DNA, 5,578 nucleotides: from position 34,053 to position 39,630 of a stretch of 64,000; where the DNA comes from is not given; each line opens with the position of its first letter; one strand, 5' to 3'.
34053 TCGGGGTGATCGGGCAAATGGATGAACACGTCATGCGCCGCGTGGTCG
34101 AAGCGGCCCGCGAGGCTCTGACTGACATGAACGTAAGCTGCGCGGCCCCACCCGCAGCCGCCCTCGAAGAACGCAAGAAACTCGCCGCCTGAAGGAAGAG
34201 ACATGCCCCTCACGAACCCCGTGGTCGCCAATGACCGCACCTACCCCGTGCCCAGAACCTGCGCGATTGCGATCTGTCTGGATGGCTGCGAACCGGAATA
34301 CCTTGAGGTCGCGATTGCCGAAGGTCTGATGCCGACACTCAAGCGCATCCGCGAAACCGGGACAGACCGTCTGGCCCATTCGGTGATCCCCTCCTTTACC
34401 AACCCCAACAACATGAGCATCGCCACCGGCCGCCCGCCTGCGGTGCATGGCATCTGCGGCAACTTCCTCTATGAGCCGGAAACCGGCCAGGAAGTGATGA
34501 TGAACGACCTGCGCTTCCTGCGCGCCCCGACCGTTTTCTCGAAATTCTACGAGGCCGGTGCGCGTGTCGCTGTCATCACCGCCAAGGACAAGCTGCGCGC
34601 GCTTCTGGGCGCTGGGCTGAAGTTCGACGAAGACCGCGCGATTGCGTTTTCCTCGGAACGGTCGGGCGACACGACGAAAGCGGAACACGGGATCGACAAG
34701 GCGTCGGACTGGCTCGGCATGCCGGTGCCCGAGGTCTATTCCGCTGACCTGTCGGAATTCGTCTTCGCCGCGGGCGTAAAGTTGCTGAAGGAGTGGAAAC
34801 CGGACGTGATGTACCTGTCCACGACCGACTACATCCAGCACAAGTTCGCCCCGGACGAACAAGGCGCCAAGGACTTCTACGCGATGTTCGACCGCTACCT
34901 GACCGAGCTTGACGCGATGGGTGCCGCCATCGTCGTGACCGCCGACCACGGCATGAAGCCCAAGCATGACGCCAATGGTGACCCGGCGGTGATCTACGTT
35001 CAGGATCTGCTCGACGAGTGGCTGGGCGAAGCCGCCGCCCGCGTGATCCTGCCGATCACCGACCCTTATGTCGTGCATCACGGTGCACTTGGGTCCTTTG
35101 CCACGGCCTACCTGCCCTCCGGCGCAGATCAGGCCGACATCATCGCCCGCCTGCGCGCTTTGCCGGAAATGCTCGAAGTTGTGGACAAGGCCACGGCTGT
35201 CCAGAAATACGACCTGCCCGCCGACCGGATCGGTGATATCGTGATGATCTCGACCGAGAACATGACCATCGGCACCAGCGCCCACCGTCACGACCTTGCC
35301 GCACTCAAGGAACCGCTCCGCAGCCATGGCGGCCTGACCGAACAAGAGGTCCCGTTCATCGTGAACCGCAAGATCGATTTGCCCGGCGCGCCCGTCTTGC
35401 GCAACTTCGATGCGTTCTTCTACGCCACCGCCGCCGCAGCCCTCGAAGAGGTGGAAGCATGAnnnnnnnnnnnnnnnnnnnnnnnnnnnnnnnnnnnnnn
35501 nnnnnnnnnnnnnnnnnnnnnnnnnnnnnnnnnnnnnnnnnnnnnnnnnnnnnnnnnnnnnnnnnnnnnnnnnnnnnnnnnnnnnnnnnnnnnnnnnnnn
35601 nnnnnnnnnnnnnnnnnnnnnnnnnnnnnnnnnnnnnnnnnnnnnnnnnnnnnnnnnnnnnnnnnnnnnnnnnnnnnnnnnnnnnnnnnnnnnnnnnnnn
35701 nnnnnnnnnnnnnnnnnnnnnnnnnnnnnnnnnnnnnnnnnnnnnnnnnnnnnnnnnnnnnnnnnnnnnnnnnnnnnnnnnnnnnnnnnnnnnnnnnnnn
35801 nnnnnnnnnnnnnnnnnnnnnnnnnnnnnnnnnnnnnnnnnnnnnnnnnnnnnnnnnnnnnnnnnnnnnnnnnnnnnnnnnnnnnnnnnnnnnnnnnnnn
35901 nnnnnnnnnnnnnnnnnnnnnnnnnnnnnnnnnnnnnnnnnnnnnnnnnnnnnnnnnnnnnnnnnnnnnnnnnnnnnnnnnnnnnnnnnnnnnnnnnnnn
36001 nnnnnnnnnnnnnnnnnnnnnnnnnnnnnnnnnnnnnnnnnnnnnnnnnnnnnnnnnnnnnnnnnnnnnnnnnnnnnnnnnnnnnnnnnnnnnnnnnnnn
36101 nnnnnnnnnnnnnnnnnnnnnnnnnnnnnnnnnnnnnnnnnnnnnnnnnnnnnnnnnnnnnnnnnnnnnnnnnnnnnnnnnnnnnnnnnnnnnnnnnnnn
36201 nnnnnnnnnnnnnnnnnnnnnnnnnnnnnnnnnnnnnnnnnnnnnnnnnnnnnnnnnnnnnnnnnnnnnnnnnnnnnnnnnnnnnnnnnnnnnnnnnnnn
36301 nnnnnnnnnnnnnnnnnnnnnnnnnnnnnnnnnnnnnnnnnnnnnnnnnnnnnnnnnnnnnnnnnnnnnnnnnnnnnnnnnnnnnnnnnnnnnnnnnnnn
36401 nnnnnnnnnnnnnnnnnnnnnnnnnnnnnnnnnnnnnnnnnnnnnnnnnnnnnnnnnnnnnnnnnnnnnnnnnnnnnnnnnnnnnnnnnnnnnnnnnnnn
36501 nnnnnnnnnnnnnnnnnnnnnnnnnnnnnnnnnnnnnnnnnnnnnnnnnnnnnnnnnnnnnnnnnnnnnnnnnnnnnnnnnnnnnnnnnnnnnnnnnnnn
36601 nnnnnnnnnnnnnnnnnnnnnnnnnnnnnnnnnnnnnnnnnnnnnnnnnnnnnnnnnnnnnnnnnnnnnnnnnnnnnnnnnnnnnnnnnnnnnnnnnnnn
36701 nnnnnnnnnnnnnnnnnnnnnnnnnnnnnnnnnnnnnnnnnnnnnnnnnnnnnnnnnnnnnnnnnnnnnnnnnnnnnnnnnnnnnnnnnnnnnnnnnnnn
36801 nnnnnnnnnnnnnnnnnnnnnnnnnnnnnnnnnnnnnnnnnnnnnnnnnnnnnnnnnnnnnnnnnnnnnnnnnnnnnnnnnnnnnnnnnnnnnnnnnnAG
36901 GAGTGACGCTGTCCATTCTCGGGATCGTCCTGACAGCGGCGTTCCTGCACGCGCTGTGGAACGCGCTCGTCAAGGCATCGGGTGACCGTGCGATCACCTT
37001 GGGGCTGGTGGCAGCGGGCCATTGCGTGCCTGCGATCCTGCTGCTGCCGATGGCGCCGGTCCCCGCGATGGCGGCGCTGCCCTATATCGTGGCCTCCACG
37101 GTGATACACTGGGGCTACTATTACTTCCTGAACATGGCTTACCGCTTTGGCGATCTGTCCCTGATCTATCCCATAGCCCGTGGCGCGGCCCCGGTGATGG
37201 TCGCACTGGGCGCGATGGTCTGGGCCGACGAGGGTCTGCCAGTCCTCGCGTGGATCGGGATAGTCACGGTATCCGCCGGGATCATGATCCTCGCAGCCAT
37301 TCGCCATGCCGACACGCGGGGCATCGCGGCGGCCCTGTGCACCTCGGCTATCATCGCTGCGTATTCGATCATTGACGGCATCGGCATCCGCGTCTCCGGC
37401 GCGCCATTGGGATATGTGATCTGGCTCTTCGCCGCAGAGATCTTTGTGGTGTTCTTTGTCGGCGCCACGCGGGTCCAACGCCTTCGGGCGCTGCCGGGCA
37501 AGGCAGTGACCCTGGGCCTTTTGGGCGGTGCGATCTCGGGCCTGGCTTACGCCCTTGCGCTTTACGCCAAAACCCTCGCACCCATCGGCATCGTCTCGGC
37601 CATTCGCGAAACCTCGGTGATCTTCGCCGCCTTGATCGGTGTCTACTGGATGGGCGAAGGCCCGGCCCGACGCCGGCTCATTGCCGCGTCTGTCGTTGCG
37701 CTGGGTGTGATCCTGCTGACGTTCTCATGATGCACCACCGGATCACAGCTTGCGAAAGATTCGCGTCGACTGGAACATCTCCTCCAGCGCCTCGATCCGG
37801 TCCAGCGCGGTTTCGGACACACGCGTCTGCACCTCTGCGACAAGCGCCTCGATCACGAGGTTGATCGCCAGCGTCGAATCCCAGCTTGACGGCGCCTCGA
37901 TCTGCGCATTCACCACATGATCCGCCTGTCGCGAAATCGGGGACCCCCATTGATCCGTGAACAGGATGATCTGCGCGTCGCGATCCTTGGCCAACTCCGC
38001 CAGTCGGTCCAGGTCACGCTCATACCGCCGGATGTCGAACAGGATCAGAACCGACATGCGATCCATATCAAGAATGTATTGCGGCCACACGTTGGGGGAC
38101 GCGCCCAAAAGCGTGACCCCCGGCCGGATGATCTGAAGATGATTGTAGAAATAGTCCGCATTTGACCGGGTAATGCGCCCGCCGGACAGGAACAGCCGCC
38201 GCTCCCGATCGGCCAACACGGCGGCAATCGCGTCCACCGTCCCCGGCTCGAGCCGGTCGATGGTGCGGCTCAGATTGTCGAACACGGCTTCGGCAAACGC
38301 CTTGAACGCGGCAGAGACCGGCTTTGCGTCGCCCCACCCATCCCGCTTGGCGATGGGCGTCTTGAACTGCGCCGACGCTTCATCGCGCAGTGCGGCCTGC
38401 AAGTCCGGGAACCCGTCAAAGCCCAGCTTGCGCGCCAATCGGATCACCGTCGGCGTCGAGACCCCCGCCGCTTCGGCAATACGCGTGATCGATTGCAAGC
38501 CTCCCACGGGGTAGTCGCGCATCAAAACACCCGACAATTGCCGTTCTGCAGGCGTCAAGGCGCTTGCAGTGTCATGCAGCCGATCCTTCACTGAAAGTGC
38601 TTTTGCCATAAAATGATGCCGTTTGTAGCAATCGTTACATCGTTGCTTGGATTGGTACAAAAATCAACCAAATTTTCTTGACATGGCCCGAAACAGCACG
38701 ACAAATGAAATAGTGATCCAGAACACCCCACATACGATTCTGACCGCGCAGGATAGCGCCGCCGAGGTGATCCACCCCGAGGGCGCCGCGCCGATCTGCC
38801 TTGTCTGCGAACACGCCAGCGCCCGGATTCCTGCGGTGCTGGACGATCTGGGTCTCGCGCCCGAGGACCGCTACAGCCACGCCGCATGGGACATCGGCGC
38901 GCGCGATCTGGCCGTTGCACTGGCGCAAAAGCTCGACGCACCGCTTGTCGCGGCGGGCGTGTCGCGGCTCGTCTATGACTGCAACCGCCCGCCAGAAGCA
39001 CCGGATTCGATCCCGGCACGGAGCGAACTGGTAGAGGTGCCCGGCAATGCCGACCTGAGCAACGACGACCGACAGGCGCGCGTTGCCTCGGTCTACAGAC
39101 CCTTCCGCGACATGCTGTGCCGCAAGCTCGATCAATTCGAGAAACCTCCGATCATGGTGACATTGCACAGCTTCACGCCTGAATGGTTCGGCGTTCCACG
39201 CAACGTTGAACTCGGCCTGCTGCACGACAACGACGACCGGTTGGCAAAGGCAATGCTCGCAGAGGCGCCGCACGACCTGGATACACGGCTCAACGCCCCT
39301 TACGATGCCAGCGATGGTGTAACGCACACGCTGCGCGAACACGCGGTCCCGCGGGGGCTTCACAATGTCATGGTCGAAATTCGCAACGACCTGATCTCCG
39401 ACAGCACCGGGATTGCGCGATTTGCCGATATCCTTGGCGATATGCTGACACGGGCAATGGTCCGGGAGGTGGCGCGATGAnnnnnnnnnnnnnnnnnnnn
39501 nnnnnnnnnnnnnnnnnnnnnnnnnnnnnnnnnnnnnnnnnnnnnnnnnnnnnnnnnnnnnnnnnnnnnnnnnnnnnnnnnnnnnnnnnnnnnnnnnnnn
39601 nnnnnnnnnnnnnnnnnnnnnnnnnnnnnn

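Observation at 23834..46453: Candidate phosphonolipid/phospholipid head-group scavenging island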

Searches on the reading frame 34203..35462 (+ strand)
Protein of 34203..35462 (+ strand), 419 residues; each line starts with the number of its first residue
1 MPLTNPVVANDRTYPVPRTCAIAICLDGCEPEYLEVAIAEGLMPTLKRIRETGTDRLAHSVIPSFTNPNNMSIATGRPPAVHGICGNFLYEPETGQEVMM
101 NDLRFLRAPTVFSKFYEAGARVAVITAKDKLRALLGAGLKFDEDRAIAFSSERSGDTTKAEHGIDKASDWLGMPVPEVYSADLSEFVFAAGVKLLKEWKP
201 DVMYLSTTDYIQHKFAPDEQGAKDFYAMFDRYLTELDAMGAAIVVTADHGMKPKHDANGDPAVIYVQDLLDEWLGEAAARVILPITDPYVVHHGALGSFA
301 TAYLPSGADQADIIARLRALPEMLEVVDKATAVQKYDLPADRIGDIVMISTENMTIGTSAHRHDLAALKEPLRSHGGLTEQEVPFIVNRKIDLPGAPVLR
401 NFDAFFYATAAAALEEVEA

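Call 3: search_protein_families(library=pfam, proteins=[window:34203-35462:+])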
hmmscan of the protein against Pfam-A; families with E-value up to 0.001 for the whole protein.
window:34203-35462:+ (419 aa): 1 family
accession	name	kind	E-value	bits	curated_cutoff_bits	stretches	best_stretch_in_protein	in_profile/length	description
PF01663.27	Phosphodiest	-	5.7e-34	118.7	23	1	22-376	2-340/342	Type I phosphodiesterase / nucleotide pyrophosphatase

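Call 5: search_protein_families(library=ncbifam, proteins=[window:34203-35462:+])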
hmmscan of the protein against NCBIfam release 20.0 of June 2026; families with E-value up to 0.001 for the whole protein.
window:34203-35462:+ (419 aa): 2 families
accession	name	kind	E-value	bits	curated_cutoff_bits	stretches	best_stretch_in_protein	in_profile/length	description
TIGR02335.1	hydr_PhnA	equivalog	3.4e-152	507.2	407.55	1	9-408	3-403/408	phosphonoacetate hydrolase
NF042991.1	alk_phos_PafA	equivalog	3.8e-07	28.9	650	0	58-99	79-120/554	alkaline phosphatase PafA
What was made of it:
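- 34203..35462 (+): PhnA, phosphonoacetate hydrolase. NCBIfam TIGR02335, 507 bits against a 408-bit cut-off (call 5).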

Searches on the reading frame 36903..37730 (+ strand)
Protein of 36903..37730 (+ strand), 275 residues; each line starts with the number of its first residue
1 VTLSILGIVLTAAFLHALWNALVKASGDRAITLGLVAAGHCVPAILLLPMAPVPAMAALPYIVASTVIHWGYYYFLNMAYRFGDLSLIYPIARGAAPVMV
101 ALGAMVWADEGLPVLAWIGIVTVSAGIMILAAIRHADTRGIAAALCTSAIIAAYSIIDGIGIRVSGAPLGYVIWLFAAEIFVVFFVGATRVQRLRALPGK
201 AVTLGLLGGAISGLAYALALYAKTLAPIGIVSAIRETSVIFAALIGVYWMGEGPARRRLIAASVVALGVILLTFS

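Call 4: search_protein_families(library=pfam, proteins=[window:36903-37730:+])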
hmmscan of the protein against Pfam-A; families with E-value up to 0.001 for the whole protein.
window:36903-37730:+ (275 aa): 1 family
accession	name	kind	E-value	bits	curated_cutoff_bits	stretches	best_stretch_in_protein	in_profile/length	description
PF00892.27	EamA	-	2.9e-10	41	28.2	1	139-273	2-134/135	EamA-like transporter family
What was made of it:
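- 36903..37730 (+): EamA/DMT-family membrane protein of the 'phosphonate utilization associated' type. Pfam EamA (call 4).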

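Call 6: search_protein_families(library=ncbifam, proteins=[window:36903-37730:+])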
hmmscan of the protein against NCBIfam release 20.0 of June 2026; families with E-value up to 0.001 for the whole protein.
window:36903-37730:+ (275 aa): 3 families
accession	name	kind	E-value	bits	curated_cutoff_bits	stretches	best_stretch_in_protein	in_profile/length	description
TIGR03340.1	phn_DUF6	hypoth_equivalog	2.3e-38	132.5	288.15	1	8-271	5-280/281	phosphonate utilization associated putative membrane protein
NF033470.1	SMR_qac_bcrC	exception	2.8e-05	24.6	225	1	70-140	41-110/114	quaternary ammonium compound efflux SMR transporter BcrC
NF051481.1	EbrA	exception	0.00021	21.6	160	0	73-130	45-102/104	SMR family multidrug efflux transporter EbrA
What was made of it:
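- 36903..37730 (+): NCBIfam TIGR03340 is the best match, at 133 bits against a 288-bit cut-off (call 6).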

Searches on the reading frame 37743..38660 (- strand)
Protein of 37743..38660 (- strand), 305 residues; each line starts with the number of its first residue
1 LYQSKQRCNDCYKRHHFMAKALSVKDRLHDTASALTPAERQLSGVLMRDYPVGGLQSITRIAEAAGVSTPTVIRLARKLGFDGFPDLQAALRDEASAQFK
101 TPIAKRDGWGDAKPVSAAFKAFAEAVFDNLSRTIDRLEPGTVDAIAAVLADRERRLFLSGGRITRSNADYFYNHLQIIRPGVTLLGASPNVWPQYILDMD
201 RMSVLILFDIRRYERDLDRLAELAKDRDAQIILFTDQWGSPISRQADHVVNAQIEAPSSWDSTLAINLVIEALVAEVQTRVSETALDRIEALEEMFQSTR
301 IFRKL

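Call 4: search_protein_families(library=pfam, proteins=[window:37743-38660:-])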
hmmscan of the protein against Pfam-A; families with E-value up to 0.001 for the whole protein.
window:37743-38660:- (305 aa): 2 families
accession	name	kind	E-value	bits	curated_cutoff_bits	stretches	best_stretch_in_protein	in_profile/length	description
PF01380.27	SIS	-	3.9e-20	72.4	25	1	153-274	5-129/131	SIS domain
PF01418.23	HTH_6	-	4.1e-14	52.8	28.3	1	27-97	6-76/77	Helix-turn-helix domain, rpiR family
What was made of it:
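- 37743..38609 (-): RpiR-family regulator of the ethanolamine operon. Pfam HTH_6 plus SIS (call 4).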

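Call 6: search_protein_families(library=ncbifam, proteins=[window:37743-38660:-])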
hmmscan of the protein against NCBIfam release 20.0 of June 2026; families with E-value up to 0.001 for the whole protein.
window:37743-38660:- (305 aa): 7 families
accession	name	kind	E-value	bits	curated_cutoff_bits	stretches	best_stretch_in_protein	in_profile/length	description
NF008451.0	PRK11302.1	subfamily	2.9e-13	49.9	296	1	27-255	6-228/286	transcriptional regulator HexR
NF040776.2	AlsR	equivalog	2.4e-12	46.3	400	1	26-95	6-75/279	transcriptional repressor AlsR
NF008458.0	PRK11337.1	equivalog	4.8e-12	45.4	378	1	19-98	11-90/293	MurR/RpiR family transcriptional regulator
NF010701.0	PRK14101.1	equivalog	1.1e-10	40.3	920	1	23-251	342-564/638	bifunctional transcriptional regulator/glucokinase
NF046014.1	sap1_reg_SapR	equivalog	5.4e-10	39.2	500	1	32-289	9-280/295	sap1 transcriptional regulator SapR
NF008590.0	PRK11557.1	equivalog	2.2e-07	30.6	355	1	29-98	8-77/282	MurR/RpiR family transcriptional regulator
NF012026.0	PRK15482.1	equivalog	5e-05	22.9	408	0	29-98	8-77/285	HTH-type transcriptional regulator MurR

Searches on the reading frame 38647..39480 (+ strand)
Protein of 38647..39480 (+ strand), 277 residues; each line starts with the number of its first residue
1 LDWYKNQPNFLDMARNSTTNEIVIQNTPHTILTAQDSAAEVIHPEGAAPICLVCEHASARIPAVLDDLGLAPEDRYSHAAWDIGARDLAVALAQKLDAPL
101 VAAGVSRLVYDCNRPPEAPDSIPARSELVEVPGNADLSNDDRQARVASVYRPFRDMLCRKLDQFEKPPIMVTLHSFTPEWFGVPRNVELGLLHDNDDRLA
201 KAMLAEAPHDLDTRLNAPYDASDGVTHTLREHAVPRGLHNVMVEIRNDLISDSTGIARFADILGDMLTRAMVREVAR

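Call 4: search_protein_families(library=pfam, proteins=[window:38647-39480:+])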
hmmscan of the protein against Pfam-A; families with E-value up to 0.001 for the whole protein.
window:38647-39480:+ (277 aa): 1 family
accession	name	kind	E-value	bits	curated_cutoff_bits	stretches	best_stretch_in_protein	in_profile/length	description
PF05013.17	FGase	-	7.3e-39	134.6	28.9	1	49-250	2-218/219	N-formylglutamate amidohydrolase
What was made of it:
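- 38683..39480 (+): FGase-family amidohydrolase (gamma-glutamylglycine amidohydrolase of the Eto pathway). Pfam FGase (call 4).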

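Call 6: search_protein_families(library=ncbifam, proteins=[window:38647-39480:+])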
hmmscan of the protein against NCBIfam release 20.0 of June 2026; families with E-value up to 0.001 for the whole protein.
window:38647-39480:+ (277 aa): 1 family
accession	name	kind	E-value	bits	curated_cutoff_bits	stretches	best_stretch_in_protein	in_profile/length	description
TIGR02017.1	hutG_amidohyd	equivalog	0.00032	20.2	278.75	0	45-123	7-82/263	N-formylglutamate deformylase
